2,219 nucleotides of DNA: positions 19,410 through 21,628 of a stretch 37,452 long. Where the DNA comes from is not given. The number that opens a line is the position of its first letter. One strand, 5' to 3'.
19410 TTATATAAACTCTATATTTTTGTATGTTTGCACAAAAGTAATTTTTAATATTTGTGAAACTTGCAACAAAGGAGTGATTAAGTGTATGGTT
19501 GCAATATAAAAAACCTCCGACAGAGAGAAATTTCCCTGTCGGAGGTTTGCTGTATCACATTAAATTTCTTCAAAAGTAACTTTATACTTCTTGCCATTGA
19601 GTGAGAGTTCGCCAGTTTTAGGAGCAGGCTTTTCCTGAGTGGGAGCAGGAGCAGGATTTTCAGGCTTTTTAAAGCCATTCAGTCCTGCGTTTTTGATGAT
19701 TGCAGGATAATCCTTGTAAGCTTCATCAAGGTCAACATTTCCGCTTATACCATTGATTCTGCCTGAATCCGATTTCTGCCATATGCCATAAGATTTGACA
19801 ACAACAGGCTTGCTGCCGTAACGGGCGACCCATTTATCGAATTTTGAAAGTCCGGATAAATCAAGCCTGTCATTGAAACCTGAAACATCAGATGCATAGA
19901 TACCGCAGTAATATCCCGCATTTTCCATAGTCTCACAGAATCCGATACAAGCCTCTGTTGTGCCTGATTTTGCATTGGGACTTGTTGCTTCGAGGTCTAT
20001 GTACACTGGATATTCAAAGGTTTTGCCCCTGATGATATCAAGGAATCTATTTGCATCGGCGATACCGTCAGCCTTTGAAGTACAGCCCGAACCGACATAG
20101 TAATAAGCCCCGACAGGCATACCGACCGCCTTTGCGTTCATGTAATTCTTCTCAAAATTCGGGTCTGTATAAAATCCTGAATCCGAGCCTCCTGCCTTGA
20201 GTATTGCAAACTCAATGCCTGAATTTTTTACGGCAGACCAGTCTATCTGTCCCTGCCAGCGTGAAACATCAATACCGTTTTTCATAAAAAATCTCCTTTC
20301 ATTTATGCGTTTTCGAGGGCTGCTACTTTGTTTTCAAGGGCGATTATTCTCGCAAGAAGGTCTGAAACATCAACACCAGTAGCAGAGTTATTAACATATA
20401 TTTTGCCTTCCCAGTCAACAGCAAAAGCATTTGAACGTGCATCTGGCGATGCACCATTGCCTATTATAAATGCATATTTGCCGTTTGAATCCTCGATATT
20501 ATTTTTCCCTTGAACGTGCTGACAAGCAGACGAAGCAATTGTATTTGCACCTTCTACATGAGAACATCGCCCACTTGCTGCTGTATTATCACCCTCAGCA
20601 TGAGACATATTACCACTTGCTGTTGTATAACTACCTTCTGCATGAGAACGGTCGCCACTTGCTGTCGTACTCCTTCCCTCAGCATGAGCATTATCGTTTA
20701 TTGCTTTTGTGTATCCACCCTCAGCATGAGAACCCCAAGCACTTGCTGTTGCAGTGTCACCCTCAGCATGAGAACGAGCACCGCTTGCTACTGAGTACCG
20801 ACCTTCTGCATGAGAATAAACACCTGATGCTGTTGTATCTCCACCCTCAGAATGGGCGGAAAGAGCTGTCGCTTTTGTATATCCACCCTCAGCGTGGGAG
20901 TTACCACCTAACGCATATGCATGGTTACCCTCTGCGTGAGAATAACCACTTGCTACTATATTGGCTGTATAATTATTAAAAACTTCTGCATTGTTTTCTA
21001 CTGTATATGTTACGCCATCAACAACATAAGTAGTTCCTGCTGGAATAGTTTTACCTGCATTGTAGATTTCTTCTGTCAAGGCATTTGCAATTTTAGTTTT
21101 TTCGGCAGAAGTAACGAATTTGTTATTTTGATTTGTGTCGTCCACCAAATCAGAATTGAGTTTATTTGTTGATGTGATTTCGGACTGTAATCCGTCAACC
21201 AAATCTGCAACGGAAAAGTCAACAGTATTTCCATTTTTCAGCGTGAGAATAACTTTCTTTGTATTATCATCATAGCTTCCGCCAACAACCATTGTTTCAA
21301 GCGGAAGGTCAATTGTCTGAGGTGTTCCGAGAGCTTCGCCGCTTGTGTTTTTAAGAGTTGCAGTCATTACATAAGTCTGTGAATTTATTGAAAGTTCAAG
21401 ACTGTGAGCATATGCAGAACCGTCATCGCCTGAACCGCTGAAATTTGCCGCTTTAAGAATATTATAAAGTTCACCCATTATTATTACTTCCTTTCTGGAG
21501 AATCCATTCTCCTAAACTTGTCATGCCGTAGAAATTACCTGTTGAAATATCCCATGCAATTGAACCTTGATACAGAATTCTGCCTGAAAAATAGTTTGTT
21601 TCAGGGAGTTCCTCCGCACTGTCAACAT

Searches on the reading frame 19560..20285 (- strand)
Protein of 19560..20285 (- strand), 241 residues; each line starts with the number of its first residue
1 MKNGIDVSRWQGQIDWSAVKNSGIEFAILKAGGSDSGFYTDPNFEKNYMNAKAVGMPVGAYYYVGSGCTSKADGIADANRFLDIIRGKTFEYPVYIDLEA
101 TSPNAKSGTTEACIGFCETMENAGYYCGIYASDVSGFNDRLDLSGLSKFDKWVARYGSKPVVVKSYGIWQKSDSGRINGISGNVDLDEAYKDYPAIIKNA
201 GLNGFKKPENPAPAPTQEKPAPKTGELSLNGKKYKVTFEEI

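Call 35: search_protein_families(library=pfam, proteins=[window:19560-20285:-], max_evalue=0.001)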
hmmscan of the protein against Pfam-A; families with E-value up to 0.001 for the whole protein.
window:19560-20285:- (241 aa): 1 family
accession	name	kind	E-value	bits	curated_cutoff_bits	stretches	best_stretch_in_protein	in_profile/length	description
PF01183.26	Glyco_hydro_25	-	1.9e-30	106.9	27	1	5-180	1-180/180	Glycosyl hydrolases family 25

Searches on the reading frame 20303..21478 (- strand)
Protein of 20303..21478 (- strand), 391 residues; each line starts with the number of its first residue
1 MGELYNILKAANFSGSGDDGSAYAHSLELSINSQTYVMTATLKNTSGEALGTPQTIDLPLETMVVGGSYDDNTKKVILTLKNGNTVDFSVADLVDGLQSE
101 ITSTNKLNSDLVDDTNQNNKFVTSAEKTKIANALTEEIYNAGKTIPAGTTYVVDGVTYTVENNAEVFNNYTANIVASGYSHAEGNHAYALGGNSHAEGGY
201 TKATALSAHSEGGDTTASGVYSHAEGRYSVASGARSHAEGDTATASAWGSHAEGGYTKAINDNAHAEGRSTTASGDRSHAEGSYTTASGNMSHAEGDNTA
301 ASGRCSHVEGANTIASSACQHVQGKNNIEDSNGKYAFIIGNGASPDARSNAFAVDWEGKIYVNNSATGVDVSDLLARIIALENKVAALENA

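Call 35: search_protein_families(library=pfam, proteins=[window:20303-21478:-], max_evalue=0.001)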
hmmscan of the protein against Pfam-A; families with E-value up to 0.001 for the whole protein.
window:20303-21478:- (391 aa): 1 family
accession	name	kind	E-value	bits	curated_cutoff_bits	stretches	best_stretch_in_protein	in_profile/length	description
PF05658.19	YadA_head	-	8.3e-08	32.8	25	0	211-236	2-27/27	YadA head domain repeat (2 copies)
